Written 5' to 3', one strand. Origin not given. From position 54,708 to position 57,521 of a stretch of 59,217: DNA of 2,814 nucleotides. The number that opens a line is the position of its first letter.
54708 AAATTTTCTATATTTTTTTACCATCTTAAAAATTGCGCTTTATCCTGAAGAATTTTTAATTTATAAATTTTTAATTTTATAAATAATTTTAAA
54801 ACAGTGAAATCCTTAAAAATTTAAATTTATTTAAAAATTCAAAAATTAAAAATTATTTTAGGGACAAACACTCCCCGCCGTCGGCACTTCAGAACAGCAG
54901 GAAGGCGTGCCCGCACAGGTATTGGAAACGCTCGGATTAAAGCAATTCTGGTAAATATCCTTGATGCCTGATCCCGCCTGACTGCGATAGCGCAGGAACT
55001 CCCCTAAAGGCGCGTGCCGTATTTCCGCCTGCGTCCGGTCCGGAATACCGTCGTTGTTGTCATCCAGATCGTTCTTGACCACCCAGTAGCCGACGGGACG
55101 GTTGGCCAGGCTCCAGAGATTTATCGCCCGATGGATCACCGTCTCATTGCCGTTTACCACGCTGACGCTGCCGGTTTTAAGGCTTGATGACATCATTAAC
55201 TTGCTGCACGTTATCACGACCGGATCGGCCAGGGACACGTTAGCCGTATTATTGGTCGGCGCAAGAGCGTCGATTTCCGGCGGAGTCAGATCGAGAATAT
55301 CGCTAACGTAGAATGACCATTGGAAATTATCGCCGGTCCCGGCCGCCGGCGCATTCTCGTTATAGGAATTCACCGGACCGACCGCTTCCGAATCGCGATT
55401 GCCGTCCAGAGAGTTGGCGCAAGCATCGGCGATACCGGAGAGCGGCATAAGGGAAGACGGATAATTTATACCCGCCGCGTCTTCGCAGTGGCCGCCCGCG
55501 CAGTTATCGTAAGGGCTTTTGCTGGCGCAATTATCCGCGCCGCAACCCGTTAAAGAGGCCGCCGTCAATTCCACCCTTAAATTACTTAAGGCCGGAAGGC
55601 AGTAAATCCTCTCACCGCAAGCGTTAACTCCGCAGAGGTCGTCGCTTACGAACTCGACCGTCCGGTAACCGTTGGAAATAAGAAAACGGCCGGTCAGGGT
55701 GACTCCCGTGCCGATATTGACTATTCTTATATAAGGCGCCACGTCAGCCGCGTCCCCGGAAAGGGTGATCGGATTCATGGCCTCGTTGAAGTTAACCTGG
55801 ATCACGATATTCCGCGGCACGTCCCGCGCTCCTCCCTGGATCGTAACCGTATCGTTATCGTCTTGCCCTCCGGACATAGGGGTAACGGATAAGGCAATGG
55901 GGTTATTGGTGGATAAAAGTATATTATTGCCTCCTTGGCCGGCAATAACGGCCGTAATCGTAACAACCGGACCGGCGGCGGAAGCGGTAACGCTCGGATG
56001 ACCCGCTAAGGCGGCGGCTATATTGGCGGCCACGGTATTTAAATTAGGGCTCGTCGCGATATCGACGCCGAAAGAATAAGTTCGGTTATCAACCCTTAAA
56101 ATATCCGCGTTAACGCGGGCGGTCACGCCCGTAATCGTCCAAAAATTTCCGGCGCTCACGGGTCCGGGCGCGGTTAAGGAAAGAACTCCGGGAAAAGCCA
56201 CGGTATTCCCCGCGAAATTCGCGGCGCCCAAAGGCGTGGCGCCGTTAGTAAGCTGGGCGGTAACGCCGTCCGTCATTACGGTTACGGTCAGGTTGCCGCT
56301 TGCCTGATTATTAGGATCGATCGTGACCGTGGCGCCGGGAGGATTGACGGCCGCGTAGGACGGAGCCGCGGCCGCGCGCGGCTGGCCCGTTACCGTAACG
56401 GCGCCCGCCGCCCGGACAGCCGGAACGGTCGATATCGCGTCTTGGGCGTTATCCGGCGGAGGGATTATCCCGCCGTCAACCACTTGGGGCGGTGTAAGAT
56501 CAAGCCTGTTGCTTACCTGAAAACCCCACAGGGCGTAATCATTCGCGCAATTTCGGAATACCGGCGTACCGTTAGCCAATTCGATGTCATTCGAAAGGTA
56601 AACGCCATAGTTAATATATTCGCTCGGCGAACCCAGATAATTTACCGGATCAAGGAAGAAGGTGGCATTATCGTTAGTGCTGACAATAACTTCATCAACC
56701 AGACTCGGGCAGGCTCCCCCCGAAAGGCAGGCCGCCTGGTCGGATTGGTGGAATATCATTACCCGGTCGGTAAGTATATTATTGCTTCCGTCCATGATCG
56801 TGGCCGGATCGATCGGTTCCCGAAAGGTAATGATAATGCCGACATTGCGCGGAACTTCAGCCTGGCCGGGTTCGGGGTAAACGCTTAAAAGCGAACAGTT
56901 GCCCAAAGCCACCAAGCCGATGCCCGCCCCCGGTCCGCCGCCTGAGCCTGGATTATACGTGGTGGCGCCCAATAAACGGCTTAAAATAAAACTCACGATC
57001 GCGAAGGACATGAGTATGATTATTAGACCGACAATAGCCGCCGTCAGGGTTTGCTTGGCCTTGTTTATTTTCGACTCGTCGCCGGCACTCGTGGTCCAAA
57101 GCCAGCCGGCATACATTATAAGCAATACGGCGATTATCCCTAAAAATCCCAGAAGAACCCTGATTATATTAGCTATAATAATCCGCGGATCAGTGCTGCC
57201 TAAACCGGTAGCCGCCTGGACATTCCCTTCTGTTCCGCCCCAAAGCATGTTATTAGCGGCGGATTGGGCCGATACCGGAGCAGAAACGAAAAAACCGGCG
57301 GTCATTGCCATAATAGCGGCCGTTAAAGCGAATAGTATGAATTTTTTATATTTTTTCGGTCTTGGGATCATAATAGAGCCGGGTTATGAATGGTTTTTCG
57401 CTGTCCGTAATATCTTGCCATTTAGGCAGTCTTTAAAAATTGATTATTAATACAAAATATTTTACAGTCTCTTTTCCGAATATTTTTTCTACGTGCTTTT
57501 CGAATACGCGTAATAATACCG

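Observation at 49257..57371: Two tandem giant Cys-rich surface proteins built on a VirB2/TrbC-like pilin membrane module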

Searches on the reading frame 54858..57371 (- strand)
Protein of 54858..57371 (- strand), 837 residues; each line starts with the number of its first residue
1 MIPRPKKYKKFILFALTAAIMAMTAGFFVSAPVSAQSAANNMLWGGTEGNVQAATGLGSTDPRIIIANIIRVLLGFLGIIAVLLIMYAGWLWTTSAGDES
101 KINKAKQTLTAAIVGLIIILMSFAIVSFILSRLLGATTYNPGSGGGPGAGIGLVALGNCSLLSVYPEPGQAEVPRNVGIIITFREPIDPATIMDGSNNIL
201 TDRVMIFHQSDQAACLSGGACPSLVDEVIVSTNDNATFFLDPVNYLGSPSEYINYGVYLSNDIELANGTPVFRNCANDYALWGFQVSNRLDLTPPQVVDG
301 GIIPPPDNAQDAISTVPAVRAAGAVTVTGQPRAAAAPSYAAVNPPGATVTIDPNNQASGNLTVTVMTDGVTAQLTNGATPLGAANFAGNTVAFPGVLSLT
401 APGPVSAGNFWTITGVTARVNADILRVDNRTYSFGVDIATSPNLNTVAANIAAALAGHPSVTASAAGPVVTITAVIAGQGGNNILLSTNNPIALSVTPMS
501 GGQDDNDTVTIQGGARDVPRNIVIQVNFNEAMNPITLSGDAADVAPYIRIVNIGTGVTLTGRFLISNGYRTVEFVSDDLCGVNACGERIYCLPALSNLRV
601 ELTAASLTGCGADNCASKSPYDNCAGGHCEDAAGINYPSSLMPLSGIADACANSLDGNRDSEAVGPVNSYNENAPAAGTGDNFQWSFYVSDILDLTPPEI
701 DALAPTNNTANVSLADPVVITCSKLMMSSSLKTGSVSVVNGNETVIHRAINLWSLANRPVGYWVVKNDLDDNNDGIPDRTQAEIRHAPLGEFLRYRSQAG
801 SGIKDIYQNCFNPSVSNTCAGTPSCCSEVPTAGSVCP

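Call 4: search_protein_families(library=pfam, proteins=[window:54858-57371:-], max_evalue=1)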
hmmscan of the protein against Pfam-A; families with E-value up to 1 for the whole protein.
window:54858-57371:- (837 aa): 2 families
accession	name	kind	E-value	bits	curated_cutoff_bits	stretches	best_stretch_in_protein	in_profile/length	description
PF13205.12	Big_5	-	2.6e-11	44.6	23.6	3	695-743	2-51/105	Bacterial Ig-like domain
PF18895.5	T4SS_pilin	-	4.1e-05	24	26.6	1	65-129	8-71/71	Type IV secretion system pilin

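Call 12: search_protein_families(library=ncbifam, proteins=[window:54858-57371:-], max_evalue=0.1)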
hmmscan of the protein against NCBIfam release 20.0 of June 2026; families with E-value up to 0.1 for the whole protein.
window:54858-57371:- (837 aa): 1 family
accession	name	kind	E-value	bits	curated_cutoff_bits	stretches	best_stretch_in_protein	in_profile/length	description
NF045849.1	ICE_MMCAP2_0565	equivalog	5.4e-07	29.2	40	1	65-131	12-78/80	Mbov_0395 family pilin-like conjugal transfer protein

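Call 42: search_protein_representatives(protein=window:54858-57371:-)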
Query: 837 residues. Proteins with E-value up to 0.001 (for the whole library): 30436; up to 1e-10: 4936; up to 1e-30: 651. The best 150 are listed.
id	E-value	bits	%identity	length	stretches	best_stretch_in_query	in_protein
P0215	3.1e-226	770.1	49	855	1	6-828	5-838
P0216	2.6e-217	740.6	50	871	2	50-563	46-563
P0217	2.6e-215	733.9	51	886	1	6-837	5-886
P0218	3.9e-213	726.8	50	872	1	50-827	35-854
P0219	1.0e-212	725.4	48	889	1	10-836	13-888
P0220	7.5e-207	706.0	50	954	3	556-837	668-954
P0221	9.1e-207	705.7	48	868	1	6-832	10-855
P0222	9.4e-205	699.0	48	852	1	8-827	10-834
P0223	1.1e-202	692.2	51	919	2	6-563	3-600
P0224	8.4e-200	682.6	47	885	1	36-827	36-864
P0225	1.1e-195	669.0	47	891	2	14-560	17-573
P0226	4.5e-195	667.0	46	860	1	40-828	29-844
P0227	5.2e-191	653.6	45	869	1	55-837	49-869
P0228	5.0e-190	650.3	48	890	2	58-553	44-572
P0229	5.3e-190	650.2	48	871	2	6-558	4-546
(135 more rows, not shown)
